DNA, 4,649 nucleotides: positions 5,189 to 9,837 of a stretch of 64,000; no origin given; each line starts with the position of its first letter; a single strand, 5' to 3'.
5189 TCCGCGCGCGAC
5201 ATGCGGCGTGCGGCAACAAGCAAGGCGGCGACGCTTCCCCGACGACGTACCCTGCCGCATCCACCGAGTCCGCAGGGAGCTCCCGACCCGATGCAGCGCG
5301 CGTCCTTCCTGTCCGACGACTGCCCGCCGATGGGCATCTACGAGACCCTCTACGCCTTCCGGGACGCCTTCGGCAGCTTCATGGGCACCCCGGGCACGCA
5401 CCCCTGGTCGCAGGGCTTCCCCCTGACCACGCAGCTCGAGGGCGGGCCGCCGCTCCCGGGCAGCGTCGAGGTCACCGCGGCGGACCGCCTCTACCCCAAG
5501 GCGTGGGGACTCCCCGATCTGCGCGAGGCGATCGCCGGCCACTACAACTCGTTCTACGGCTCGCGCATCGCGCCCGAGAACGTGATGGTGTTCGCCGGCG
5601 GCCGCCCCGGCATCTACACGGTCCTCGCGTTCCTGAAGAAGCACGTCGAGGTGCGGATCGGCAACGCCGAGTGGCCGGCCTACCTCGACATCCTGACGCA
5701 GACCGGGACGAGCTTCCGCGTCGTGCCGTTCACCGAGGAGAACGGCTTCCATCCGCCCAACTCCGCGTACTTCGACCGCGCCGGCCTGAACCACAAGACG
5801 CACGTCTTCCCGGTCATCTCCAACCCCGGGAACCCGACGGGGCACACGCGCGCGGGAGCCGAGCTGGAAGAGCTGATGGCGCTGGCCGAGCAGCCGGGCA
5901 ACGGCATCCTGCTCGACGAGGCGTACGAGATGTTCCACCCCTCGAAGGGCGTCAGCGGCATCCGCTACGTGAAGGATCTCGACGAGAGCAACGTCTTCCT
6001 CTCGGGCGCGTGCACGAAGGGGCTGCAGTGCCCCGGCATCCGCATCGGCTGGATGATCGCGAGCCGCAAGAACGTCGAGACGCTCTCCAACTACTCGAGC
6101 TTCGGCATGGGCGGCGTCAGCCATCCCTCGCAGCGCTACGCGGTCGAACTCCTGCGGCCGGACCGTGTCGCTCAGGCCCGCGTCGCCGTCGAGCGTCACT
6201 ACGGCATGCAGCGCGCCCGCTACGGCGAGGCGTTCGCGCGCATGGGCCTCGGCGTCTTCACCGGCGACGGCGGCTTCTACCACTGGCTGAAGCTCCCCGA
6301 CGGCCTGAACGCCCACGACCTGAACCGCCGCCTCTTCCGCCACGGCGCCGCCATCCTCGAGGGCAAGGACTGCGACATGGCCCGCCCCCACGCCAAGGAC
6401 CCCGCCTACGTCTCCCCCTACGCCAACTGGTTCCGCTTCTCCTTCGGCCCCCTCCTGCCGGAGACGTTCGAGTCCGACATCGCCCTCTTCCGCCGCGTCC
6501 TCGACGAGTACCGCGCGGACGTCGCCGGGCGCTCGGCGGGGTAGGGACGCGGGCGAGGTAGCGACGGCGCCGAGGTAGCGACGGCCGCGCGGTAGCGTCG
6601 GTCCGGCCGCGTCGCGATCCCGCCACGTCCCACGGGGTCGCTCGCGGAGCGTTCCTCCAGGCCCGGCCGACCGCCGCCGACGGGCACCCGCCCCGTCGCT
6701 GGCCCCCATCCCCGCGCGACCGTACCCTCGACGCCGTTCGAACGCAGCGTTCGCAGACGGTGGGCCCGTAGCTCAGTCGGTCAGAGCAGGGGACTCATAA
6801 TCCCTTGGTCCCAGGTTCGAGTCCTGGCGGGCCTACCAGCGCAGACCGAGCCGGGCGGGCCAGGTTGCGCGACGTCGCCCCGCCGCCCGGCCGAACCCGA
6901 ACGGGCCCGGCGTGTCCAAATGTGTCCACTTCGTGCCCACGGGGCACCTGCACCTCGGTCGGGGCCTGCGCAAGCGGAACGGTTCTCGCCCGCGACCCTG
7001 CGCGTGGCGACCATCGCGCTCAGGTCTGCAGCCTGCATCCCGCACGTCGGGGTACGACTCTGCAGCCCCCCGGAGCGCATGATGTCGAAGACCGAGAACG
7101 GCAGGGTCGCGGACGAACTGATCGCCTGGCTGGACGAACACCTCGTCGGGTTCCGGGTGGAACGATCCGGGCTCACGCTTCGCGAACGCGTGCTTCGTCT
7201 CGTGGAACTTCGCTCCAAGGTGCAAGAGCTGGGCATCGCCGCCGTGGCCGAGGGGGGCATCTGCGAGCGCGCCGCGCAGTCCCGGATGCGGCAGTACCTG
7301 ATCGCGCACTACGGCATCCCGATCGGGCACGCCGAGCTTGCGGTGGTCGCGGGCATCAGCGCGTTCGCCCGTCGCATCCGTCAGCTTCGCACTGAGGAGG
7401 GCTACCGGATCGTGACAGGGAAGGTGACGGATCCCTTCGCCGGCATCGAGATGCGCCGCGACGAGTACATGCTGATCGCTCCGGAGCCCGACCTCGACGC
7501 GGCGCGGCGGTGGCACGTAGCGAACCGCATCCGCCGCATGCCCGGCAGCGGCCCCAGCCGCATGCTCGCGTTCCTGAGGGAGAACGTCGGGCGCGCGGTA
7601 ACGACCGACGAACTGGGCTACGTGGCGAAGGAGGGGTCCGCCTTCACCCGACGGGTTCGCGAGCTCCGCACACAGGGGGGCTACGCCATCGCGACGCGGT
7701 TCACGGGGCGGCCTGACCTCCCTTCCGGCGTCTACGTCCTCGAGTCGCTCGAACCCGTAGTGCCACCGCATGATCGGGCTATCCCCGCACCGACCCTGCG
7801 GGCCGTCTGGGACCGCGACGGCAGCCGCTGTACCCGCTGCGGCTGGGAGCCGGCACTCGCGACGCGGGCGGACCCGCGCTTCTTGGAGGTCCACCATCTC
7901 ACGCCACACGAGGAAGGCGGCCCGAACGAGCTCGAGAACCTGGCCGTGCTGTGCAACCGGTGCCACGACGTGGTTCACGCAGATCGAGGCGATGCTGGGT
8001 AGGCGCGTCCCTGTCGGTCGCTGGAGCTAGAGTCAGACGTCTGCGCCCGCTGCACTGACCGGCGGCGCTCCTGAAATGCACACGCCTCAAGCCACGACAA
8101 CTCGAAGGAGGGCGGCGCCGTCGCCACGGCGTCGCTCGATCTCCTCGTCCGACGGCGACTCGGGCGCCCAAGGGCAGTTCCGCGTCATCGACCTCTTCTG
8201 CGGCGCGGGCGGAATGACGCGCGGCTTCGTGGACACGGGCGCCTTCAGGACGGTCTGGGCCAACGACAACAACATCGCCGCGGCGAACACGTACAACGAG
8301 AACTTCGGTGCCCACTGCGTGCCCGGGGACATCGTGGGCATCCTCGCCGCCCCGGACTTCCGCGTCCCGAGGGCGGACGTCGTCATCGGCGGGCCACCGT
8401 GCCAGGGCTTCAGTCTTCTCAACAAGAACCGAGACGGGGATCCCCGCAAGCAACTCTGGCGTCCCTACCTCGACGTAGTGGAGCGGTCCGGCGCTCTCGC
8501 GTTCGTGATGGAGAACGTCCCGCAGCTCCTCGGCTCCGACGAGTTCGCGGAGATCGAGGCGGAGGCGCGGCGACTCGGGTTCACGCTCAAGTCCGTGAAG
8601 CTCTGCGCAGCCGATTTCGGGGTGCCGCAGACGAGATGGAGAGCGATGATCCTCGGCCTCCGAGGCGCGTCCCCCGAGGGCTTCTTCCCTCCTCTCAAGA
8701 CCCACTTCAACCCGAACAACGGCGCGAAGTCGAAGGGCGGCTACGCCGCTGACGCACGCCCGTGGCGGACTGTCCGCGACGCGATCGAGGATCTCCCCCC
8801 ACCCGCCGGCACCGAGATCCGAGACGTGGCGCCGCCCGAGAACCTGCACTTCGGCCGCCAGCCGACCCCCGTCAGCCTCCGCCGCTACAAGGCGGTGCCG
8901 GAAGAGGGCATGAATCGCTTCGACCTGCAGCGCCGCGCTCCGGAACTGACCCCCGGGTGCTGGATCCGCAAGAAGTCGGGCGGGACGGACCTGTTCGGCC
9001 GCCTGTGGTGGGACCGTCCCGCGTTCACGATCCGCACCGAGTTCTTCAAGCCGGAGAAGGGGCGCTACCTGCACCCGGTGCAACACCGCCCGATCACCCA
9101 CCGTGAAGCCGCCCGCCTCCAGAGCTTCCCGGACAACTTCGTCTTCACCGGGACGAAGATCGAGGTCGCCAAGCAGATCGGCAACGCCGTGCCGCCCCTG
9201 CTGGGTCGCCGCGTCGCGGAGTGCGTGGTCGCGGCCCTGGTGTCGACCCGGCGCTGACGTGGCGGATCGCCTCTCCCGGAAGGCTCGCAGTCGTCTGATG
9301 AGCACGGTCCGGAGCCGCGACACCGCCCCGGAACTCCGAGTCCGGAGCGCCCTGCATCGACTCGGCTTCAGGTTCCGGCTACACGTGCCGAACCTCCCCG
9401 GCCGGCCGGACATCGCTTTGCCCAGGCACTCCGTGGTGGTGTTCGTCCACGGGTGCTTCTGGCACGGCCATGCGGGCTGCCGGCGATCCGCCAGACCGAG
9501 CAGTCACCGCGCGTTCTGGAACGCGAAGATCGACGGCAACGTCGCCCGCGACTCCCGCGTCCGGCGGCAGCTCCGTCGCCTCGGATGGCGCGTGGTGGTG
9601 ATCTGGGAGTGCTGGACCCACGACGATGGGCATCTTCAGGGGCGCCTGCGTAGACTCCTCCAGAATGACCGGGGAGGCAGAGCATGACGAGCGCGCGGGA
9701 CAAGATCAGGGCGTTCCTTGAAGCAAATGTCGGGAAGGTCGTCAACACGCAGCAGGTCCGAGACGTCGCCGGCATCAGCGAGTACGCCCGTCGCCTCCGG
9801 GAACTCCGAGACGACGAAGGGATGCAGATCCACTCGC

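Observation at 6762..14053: tRNA-adjacent lower-GC island encoding a C5-MTase / Vsr / Z1-ATPase / dual HNH restriction-like system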

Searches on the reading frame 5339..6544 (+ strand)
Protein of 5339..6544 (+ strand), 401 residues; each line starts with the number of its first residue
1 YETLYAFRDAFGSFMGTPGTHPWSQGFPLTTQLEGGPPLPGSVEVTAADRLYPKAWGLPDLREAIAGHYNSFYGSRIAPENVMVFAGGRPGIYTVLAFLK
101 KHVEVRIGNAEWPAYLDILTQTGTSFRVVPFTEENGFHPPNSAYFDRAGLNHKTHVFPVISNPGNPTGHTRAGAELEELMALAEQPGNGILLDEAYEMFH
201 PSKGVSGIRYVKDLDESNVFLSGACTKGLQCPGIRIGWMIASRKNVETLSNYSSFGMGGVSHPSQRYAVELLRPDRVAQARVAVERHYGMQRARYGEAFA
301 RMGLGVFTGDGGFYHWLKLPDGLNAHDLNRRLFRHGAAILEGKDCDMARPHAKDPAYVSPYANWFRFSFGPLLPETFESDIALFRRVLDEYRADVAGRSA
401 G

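Call 42: find_homologous_proteins(query=window:5339-6544:+, max_evalue=1e-50)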
Query window:5339-6544:+ (401 aa): 2604 proteins with E <= 1e-50 among 8000 candidates; the best 120 are listed.
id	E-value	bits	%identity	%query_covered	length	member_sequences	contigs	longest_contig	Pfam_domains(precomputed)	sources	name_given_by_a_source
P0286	2.9e-278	941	100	100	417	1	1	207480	PF00155.28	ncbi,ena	-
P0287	1.4e-250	850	90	99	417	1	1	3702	PF00155.28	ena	-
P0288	3.7e-250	848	90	100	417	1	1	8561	PF00155.28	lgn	-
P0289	3.7e-248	842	90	100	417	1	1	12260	PF00155.28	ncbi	-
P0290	1.8e-245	833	89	100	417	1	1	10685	PF00155.28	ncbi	ncbi:MAG: pyridoxal phosphate-dependent aminotransferase [Planctomycetota bacterium JB042]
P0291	6.3e-244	828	87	100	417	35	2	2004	PF00155.28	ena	-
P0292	2.8e-243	826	87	99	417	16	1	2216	PF00155.28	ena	-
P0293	4.9e-241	818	87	100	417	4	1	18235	PF00155.28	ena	-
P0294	7.4e-241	818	86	99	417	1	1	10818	PF00155.28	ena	-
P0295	2.5e-238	809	85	100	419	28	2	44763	PF00155.28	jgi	jgi:aspartate/methionine/tyrosine aminotransferase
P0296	4.2e-238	809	86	100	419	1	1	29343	PF00155.28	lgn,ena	-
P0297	4.6e-238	808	86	99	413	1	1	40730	PF00155.28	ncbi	-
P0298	8.1e-238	808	85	100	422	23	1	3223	PF00155.28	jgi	jgi:aspartate/methionine/tyrosine aminotransferase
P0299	8.3e-238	808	85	100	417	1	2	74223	PF00155.28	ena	-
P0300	4.1e-237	805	86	100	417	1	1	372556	PF00155.28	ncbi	-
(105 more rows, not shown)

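Call 43: find_encoding_contigs(protein=P0289, flank=10000, max_places=2)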
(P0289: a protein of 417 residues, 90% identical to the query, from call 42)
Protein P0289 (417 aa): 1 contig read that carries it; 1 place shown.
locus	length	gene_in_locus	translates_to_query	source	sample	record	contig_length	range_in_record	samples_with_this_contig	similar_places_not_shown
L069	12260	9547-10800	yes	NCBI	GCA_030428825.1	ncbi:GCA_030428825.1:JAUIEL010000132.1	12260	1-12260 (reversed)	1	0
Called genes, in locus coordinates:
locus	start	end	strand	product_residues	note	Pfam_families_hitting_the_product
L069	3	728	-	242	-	?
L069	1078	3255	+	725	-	-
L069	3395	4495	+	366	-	PF14339:DUF4394 (faint), PF21959:DUF6923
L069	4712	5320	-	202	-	-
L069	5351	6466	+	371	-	PF13517:FG-GAP_3 (faint), PF01839:FG-GAP (weak)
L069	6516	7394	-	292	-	PF08668:HDOD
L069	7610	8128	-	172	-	-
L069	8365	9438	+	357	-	PF02156:Glyco_hydro_26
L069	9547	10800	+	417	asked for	PF00155:Aminotran_1_2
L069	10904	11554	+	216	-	-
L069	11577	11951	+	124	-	-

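Call 44: find_encoding_contigs(protein=P0300, flank=10000, max_places=2)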
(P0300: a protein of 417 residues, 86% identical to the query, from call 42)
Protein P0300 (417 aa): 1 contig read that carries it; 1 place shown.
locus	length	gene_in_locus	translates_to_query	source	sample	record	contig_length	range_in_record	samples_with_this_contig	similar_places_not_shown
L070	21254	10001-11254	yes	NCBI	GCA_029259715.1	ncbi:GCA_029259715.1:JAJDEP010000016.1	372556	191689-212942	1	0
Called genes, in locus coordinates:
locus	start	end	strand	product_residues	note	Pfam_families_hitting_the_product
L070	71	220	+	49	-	-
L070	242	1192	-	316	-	-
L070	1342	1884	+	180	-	-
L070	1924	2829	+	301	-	PF12146:Hydrolase_4, PF20434:BD-FAE (faint), PF00561:Abhydrolase_1, PF07859:Abhydrolase_3, PF12697:Abhydrolase_6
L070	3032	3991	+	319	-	PF04389:Peptidase_M28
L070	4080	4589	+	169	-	-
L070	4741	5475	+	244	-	PF09844:DUF2071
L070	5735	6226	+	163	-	-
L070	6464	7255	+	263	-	PF12146:Hydrolase_4, PF00561:Abhydrolase_1, PF12697:Abhydrolase_6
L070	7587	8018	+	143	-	-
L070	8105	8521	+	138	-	-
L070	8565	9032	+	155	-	-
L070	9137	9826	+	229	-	PF13469:Sulfotransfer_3 (faint)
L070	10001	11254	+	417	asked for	PF00155:Aminotran_1_2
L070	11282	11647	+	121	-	PF09966:DUF2200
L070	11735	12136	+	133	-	PF04237:YjbR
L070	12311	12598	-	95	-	-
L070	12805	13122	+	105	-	-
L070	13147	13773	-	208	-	PF03567:Sulfotransfer_2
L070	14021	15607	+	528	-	-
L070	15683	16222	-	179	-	PF01872:RibD_C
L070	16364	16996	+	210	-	-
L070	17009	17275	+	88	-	PF11746:DUF3303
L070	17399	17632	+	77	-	-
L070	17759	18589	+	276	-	PF01226:Form_Nir_trans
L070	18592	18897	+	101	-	-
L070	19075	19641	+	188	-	-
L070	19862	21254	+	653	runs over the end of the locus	PF13513:HEAT_EZ (faint), PF03130:HEAT_PBS (faint), PF13646:HEAT_2 (weak)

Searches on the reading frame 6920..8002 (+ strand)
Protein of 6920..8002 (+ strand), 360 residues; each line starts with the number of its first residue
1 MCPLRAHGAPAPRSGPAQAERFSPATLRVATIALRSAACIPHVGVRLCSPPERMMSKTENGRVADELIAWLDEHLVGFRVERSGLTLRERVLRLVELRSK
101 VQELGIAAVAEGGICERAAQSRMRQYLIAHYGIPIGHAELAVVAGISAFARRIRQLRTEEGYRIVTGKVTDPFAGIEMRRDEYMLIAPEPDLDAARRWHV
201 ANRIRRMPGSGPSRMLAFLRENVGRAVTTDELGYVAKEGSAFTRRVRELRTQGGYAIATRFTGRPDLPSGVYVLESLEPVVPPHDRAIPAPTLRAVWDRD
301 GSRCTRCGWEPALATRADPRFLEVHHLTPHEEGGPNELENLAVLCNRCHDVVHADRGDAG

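Call 4: search_protein_families(library=pfam, proteins=[window:6920-8002:+], max_evalue=0.01)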
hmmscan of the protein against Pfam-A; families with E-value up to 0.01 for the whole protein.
window:6920-8002:+ (360 aa): 4 families
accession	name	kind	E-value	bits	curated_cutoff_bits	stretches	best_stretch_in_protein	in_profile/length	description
PF01844.29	HNH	-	2.2e-11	44.2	21.4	1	304-354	1-46/47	HNH endonuclease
PF14090.12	HTH_39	-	0.0013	19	21.3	0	135-185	16-67/70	Winged helix-turn-helix domain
PF14279.12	HNH_5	-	0.0035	17.7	27.5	1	322-351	13-42/56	HNH endonuclease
PF23382.1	DUF7097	-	0.0074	16.6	27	0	299-354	74-137/175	Family of unknown function (DUF7097)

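Call 5: search_protein_families(library=padloc, proteins=[window:6920-8002:+], max_evalue=0.01)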
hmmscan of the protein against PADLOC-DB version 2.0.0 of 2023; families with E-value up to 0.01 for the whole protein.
window:6920-8002:+ (360 aa): 6 families
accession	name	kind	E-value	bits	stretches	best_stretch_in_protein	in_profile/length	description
PDLC03478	REase_II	-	1.5e-07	29.4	1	239-349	46-155/219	Type II restriction enzyme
PDLC02859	DpdF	-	2e-06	24.6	1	296-354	2-54/545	DpdF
PDLC03656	mREase_IV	-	4.4e-05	21.3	1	302-354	205-257/277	Type IV methyl-directed restriction enzyme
PDLC00643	ZorE2|ZorE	-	9e-05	19.9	1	300-350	214-259/282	HNH endonuclease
PDLC00644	ZorE2|ZorE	-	0.00058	17.6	1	303-352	193-238/267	HNH endonuclease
PDLC00642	ZorE2|ZorE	-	0.0016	15.9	1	304-349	216-255/283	HNH endonuclease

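Call 6: search_protein_families(library=ncbifam, proteins=[window:6920-8002:+], max_evalue=0.01)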
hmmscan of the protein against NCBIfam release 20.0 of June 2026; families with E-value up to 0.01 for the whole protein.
window:6920-8002:+ (360 aa): 2 families
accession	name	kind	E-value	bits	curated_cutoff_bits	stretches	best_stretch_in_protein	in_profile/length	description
NF040563.1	guided_IscB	equivalog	1.7e-08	34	175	1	295-354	186-237/314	RNA-guided endonuclease IscB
NF058586.1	HNHNucHlpB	equivalog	0.00026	21.4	130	1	322-354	19-49/99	HNH nuclease-like protein HlpB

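Call 56: find_related_loci(query=A2, collection=metagenome_contigs, flank=8000)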
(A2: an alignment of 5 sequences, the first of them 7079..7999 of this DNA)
Query A2 (307 aa) in metagenome_contigs; peptide patterns used: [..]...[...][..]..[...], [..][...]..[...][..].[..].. (x = any residue, [..] = any of these).
600 stretches matched a pattern (row limit reached: there are more); 499 encode a relative of the query (tblastn E <= 1e-3); the best 80 are kept; 80 distinct loci.
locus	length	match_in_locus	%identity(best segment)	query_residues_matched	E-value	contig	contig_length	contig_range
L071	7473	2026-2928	51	5-303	2e-94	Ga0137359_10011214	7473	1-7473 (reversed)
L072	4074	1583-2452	51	13-303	3e-91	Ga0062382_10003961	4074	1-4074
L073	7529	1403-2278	49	13-305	1e-90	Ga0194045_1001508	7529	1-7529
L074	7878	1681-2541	48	14-301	1e-85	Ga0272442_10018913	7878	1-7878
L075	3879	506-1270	51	53-305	1e-83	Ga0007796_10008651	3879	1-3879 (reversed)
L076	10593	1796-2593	52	34-300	4e-79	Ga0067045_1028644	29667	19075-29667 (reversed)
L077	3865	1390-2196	52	34-303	3e-79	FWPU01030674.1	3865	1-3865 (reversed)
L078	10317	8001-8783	49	33-300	7e-71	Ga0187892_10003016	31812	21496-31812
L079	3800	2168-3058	46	13-302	2e-70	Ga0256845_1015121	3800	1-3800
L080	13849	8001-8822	44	34-300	1e-69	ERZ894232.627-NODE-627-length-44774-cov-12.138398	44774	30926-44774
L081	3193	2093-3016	41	1-300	3e-69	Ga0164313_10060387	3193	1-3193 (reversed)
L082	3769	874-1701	44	34-300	1e-68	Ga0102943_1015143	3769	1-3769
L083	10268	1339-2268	43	1-301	1e-68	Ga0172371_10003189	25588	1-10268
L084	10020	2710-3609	45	12-301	1e-67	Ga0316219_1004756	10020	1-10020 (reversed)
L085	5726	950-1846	44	12-300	8e-68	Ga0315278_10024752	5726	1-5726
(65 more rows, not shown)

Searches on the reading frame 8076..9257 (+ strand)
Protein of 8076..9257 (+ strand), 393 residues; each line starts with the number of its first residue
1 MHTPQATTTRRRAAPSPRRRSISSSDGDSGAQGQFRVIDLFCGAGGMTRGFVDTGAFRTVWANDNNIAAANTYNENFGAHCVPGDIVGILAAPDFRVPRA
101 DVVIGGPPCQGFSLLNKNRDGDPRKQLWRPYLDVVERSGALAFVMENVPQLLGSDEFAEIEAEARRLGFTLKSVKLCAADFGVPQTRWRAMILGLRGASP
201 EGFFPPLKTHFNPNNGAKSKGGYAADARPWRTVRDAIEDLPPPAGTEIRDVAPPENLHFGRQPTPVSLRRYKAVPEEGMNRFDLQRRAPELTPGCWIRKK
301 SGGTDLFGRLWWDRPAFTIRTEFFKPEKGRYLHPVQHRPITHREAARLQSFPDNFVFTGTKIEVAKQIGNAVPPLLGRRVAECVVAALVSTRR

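Call 4: search_protein_families(library=pfam, proteins=[window:8076-9257:+], max_evalue=0.01)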
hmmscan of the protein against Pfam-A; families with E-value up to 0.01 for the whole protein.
window:8076-9257:+ (393 aa): 2 families
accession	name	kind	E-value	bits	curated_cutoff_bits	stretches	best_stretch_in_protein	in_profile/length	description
PF00145.23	DNA_methylase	-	8.1e-53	180.4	22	1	35-382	1-320/324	C-5 cytosine-specific DNA methylase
PF09445.16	Methyltransf_15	-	0.00012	22.2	22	1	36-118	3-90/165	RNA cap guanine-N2 methyltransferase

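Call 5: search_protein_families(library=padloc, proteins=[window:8076-9257:+], max_evalue=0.01)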
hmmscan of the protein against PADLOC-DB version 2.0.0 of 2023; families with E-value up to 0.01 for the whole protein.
window:8076-9257:+ (393 aa): 61 families (the best 25 are shown)
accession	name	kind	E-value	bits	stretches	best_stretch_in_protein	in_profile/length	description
PDLC00033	DruM2|DruM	-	9.1e-92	306.2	1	32-387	19-363/368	DNA cytosine methylase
PDLC03378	MTase_II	-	1.3e-81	272.6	1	35-388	3-330/344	Type II methyltransferase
PDLC03234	MTase_II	-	2.7e-76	255.3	1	34-388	4-366/375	Type II methyltransferase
PDLC03326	MTase_II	-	4.9e-69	231.5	1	35-388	5-376/412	Type II methyltransferase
PDLC03237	MTase_II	-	5.3e-56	188.1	2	300-381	701-784/1036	Type II methyltransferase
PDLC03225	MTase_II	-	2.7e-48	163.1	3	305-388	519-598/615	Type II methyltransferase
PDLC03272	MTase_II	-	2.2e-47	160.1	1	30-388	70-390/407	Type II methyltransferase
PDLC02648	DrmMII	-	4.7e-47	158.8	2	32-245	19-282/468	DrmMII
PDLC02656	DrmMII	-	2.3e-44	150.1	2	34-242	4-234/491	DrmMII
PDLC02650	DrmMII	-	3.7e-44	149.3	2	161-385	208-415/435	DrmMII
PDLC03343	MTase_II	-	2.9e-43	146.4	2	35-246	6-216/462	Type II methyltransferase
PDLC00026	DruM2|DruM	-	3.7e-43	146.3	1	34-389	4-319/336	DNA cytosine methylase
PDLC02649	DrmMII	-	4e-43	145.9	3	100-212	116-235/422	DrmMII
PDLC03279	MTase_II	-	3.5e-39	132.6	2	35-195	3-172/587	Type II methyltransferase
PDLC00031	DruM2|DruM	-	6e-39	132.2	1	34-386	11-349/361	DNA cytosine methylase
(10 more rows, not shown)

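Call 6: search_protein_families(library=ncbifam, proteins=[window:8076-9257:+], max_evalue=0.01)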
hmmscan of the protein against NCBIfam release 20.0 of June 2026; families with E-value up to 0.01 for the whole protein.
window:8076-9257:+ (393 aa): 2 families
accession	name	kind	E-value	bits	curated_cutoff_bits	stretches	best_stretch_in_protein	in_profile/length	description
TIGR00675.1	dcm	superfamily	1.7e-45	156.1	100.65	1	37-382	1-327/329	DNA (cytosine-5-)-methyltransferase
NF007772.0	PRK10458.1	subfamily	4.7e-07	28.7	710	1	32-77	86-130/472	DNA cytosine methylase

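Call 95: search_solved_structures(query=window:8076-9254:+, max_evalue=0.00001)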
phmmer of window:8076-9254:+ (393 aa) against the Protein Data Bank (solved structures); distinct sequences matched with E-value up to 0.00001: 47.
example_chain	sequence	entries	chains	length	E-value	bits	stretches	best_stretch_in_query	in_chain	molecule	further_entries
1dct_A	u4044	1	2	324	2.6e-28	102.3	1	37-210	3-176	PROTEIN (MODIFICATION METHYLASE HAEIII)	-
3ubt_Y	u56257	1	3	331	3.7e-27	98.5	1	37-210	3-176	Modification methylase HaeIII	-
5guv_A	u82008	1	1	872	5.7e-26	94.6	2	303-386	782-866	DNA (cytosine-5)-methyltransferase 1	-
3g7u_A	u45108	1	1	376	6.8e-26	94.3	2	36-198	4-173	Cytosine-specific methyltransferase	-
3pt9_A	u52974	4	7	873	1.2e-25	93.6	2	303-386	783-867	DNA (cytosine-5)-methyltransferase 1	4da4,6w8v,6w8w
5gut_A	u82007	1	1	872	1.4e-25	93.3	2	303-386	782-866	DNA (cytosine-5)-methyltransferase 1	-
3pt6_A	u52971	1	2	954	1.5e-25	93.2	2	303-386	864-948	DNA (cytosine-5)-methyltransferase 1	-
5wy1_A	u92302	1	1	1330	2.3e-25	92.6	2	303-391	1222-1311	DNA (cytosine-5)-methyltransferase 1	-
3av4_A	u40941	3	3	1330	2.3e-25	92.6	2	303-391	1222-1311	DNA (cytosine-5)-methyltransferase 1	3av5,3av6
9v36_A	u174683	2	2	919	7.8e-25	90.9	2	302-381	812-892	DNA (cytosine-5)-methyltransferase 1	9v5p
6x9i_A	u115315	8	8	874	8.7e-25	90.7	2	302-381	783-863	DNA (cytosine-5)-methyltransferase 1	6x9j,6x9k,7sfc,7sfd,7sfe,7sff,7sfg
3pta_A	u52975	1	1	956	1.2e-24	90.3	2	302-381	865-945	DNA (cytosine-5)-methyltransferase 1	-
3swr_A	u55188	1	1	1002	1.3e-24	90.1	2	302-381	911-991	DNA (cytosine-5)-methyltransferase 1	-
4yoc_A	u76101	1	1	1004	1.4e-24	90.1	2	302-381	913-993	DNA (cytosine-5)-methyltransferase 1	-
7xi9_A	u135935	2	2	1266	2.1e-24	89.5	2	302-381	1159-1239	DNA (cytosine-5)-methyltransferase 1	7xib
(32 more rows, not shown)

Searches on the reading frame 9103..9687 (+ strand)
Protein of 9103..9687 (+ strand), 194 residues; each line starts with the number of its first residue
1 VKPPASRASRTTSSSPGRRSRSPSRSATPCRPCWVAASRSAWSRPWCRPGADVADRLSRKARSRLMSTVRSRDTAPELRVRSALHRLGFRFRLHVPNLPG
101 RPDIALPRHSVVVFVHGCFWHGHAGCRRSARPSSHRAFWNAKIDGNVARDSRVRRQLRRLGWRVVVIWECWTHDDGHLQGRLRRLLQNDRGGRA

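Call 4: search_protein_families(library=pfam, proteins=[window:9103-9687:+], max_evalue=0.01)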
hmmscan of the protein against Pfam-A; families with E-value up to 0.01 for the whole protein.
window:9103-9687:+ (194 aa): 1 family
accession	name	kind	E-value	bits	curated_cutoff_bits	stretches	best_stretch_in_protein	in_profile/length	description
PF03852.21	Vsr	-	7e-28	96.7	27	1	55-124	2-71/74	DNA mismatch endonuclease Vsr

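Call 5: search_protein_families(library=padloc, proteins=[window:9103-9687:+], max_evalue=0.01)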
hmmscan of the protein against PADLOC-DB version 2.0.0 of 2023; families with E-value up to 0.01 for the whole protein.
window:9103-9687:+ (194 aa): 1 family
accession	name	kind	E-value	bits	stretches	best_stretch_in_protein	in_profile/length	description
PDLC03397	Vsr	-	5.9e-28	95.9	1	54-172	2-119/156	Type II nicking endonuclease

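Call 6: search_protein_families(library=ncbifam, proteins=[window:9103-9687:+], max_evalue=0.01)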
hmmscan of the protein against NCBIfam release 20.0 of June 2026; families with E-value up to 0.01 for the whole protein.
window:9103-9687:+ (194 aa): 1 family
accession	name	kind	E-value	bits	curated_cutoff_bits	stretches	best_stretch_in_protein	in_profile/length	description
TIGR00632.1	vsr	subfamily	1.1e-40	138.6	97.85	1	54-170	2-118/119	DNA mismatch endonuclease Vsr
